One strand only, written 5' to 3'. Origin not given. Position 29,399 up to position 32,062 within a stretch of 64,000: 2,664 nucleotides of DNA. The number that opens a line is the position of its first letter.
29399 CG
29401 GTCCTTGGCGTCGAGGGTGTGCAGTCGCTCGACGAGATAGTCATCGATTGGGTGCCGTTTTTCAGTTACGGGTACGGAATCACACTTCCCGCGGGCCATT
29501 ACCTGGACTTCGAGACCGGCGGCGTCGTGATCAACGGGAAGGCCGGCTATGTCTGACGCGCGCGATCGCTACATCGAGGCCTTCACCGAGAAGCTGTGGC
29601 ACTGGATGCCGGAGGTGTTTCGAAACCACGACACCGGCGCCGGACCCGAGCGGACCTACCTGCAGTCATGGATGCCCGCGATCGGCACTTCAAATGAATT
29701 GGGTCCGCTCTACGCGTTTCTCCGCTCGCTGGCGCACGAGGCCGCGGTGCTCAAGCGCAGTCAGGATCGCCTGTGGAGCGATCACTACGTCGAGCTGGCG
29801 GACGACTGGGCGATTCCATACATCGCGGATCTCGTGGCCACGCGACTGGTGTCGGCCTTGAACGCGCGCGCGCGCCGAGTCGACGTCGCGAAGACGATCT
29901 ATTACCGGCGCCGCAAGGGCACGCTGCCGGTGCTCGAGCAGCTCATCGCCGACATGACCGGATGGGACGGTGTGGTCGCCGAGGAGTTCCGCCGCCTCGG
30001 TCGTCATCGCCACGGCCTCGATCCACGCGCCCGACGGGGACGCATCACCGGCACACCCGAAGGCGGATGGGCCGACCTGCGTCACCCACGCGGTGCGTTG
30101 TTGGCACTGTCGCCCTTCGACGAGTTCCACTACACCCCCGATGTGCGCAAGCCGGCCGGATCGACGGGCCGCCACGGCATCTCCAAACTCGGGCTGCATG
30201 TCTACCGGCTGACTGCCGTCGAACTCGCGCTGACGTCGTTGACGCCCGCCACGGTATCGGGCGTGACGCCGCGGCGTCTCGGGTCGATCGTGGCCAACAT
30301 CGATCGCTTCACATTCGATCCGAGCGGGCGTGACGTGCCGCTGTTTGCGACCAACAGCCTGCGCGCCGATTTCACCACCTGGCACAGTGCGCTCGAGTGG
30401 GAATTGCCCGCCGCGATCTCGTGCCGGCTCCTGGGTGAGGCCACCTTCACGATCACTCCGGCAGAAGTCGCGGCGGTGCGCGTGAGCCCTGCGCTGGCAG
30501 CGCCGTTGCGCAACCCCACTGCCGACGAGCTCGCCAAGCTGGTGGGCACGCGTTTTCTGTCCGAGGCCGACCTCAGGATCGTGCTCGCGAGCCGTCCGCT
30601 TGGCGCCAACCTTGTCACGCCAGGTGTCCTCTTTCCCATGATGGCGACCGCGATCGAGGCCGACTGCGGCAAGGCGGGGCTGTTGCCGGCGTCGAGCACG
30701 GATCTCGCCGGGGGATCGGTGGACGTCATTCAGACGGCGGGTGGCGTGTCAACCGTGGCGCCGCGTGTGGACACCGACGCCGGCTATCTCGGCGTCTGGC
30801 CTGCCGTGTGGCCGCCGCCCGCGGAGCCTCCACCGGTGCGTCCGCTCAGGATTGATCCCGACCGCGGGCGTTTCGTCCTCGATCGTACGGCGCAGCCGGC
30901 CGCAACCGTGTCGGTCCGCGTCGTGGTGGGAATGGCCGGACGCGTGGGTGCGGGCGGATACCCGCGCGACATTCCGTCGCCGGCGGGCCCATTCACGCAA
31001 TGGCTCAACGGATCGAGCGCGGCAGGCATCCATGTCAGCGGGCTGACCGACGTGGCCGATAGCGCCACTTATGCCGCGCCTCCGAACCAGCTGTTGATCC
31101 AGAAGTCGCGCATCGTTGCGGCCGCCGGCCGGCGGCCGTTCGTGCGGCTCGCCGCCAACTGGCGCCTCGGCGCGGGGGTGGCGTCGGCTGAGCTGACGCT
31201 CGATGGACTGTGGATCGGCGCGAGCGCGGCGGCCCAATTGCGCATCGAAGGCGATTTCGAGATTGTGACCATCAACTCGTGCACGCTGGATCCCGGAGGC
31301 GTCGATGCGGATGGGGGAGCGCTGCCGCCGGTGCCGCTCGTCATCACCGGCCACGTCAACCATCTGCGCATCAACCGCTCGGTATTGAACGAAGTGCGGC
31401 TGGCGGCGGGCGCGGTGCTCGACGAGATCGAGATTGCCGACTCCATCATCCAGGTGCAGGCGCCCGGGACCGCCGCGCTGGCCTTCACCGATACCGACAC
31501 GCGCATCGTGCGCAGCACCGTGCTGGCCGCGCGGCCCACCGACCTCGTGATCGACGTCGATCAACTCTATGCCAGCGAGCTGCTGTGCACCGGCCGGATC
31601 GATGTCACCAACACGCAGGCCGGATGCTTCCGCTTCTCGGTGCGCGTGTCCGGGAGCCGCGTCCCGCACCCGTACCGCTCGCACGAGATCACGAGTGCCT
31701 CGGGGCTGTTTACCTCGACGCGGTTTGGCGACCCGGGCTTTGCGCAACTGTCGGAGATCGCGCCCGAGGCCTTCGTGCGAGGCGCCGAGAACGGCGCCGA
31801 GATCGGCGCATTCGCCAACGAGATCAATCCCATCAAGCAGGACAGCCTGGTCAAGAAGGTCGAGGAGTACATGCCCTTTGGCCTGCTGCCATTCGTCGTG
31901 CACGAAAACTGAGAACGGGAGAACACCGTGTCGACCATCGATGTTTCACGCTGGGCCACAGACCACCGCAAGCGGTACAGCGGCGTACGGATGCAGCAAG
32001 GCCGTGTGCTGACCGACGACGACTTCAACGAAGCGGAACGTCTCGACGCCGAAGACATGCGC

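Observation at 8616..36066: Complete extracellular contractile injection system (eCIS) locus in a probable acidobacterial chromosome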

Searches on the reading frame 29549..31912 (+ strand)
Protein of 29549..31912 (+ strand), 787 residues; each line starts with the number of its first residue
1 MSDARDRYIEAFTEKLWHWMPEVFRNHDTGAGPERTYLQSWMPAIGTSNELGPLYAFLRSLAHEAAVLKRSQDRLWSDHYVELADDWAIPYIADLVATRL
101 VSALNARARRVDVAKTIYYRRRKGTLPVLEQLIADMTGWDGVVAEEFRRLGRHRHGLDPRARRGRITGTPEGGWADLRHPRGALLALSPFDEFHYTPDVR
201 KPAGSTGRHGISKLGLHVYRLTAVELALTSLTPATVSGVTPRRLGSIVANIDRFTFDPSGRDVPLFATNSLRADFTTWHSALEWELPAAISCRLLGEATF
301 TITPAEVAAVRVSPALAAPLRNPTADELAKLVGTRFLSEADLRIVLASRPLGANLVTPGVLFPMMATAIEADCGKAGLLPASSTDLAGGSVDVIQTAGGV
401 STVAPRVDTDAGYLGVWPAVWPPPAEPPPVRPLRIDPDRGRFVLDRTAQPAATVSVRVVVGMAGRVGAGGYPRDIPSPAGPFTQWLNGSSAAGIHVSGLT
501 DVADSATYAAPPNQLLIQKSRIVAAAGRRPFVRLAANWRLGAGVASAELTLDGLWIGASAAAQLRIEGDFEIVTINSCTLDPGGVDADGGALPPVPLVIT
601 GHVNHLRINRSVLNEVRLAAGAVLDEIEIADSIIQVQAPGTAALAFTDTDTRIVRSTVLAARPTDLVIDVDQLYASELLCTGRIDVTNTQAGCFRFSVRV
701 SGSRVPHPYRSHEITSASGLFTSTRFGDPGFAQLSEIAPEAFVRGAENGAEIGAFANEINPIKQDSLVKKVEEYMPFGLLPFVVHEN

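Call 4: search_protein_families(library=pfam, proteins=[window:29549-31912:+], max_evalue=0.01)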
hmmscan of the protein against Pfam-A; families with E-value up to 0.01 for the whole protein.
window:29549-31912:+ (787 aa): 0 families

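Call 37: search_protein_families(library=ncbifam, proteins=[window:29549-31912:+], max_evalue=0.01)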
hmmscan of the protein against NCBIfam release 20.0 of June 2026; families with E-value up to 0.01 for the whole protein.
window:29549-31912:+ (787 aa): 0 families

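Call 91: search_protein_families(library=phrogs, proteins=[window:29549-31909:+], max_evalue=0.01)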
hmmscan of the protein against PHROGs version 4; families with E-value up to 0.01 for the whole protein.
window:29549-31909:+ (787 aa): 0 families

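Call 95: search_protein_representatives(protein=window:29549-31909:+)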
Query: 787 residues. Proteins with E-value up to 0.001 (for the whole library): 3261; up to 1e-10: 2136; up to 1e-30: 594. The best 150 are listed.
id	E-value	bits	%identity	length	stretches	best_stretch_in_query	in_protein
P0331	0.0e+00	1277.9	76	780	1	1-787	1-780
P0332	6.7e-187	639.6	46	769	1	1-784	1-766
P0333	1.7e-177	608.5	49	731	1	2-786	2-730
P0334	9.8e-176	602.7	44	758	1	2-786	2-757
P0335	1.5e-169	582.3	49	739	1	5-784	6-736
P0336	5.2e-162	557.3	47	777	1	2-786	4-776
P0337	8.4e-158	543.4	47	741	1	6-785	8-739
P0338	1.7e-154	532.5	46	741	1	6-785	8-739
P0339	2.9e-154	531.7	45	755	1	4-786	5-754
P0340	5.8e-154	530.7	47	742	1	4-786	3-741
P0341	2.2e-153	528.8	45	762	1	4-785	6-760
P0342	1.3e-147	509.8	45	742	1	37-786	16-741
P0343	2.3e-145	502.3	45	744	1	5-786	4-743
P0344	4.2e-143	494.8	48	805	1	49-786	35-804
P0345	4.5e-143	494.7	44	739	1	4-784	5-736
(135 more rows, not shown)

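Call 97: search_protein_families(library=pfam, alignment_id=A8, max_evalue=0.01)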
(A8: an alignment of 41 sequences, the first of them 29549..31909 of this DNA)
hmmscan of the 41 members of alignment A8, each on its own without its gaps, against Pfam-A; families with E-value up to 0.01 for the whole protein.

A. member 1, window:29549-31909:+ (787 aa): 0 families

B. families by the number of members that match (of 41 scanned): 2 families
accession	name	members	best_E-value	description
PF09684.15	Tail_P2_I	3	0.00052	Phage tail protein (Tail_P2_I)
PF10076.14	Phage_Mu_Gp48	1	0.00023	Bacteriophage Mu-like, Gp48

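Call 98: search_solved_structures(query=A8, max_evalue=0.1)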
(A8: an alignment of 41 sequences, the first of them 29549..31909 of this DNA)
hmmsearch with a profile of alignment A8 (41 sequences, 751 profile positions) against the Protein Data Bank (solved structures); distinct sequences matched with E-value up to 0.1: 0.
